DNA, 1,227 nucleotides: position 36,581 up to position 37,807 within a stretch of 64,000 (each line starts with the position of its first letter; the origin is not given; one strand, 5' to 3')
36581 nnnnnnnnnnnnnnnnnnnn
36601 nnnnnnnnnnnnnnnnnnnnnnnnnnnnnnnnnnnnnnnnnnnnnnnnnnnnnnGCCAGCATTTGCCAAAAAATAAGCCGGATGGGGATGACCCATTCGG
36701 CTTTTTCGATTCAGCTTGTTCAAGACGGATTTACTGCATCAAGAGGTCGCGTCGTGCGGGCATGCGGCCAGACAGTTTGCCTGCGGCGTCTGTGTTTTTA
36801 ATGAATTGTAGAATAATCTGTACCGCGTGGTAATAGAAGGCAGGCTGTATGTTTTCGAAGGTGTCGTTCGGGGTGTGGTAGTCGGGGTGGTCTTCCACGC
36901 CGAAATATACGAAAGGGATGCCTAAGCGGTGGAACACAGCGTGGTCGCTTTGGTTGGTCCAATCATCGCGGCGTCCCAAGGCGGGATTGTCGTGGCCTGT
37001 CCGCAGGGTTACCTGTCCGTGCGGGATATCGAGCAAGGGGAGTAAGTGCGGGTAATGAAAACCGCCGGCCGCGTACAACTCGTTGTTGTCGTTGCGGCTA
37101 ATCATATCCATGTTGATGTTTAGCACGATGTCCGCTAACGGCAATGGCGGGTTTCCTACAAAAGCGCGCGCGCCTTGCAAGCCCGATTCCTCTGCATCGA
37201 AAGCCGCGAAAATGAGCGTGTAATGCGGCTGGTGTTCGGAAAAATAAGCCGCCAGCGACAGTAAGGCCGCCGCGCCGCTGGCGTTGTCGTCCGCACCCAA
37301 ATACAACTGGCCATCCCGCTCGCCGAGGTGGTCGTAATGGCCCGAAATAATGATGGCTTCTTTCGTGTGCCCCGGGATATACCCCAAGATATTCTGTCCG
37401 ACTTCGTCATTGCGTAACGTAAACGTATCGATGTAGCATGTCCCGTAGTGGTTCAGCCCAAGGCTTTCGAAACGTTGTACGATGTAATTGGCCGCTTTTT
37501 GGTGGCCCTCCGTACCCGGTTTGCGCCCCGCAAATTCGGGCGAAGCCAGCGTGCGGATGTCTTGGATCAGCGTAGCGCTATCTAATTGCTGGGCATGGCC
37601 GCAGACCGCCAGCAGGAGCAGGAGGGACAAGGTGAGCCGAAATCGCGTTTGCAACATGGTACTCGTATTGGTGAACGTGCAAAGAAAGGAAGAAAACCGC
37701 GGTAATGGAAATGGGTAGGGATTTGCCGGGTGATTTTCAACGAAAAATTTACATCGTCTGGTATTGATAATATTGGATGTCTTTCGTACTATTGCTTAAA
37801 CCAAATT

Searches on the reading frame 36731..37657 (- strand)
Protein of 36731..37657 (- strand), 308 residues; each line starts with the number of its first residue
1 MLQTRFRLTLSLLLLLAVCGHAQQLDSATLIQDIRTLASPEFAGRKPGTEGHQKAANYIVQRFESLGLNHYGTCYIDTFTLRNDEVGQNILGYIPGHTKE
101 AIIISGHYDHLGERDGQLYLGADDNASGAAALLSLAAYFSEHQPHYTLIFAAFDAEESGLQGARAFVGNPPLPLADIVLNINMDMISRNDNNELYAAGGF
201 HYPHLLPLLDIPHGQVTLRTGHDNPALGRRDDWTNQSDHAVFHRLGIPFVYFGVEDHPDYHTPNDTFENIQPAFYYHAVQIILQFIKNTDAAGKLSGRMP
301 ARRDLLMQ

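Call 5: search_protein_families(library=pfam, proteins=[window:36731-37657:-], max_evalue=0.01)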
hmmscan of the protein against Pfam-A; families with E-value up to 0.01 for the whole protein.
window:36731-37657:- (308 aa): 4 families
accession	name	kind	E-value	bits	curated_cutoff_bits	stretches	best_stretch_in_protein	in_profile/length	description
PF04389.22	Peptidase_M28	-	8.8e-42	143.5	21.3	1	89-285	1-192/193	Peptidase family M28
PF01546.33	Peptidase_M20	-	1.3e-06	28.9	24.6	1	111-168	9-81/206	Peptidase family M20/M25/M40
PF16254.10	DUF4910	-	0.004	16.5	26.6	0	93-149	62-113/247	Domain of unknown function (DUF4910)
PF05343.19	Peptidase_M42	-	0.0087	15.6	23.2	0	124-169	134-179/292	M42 glutamyl aminopeptidase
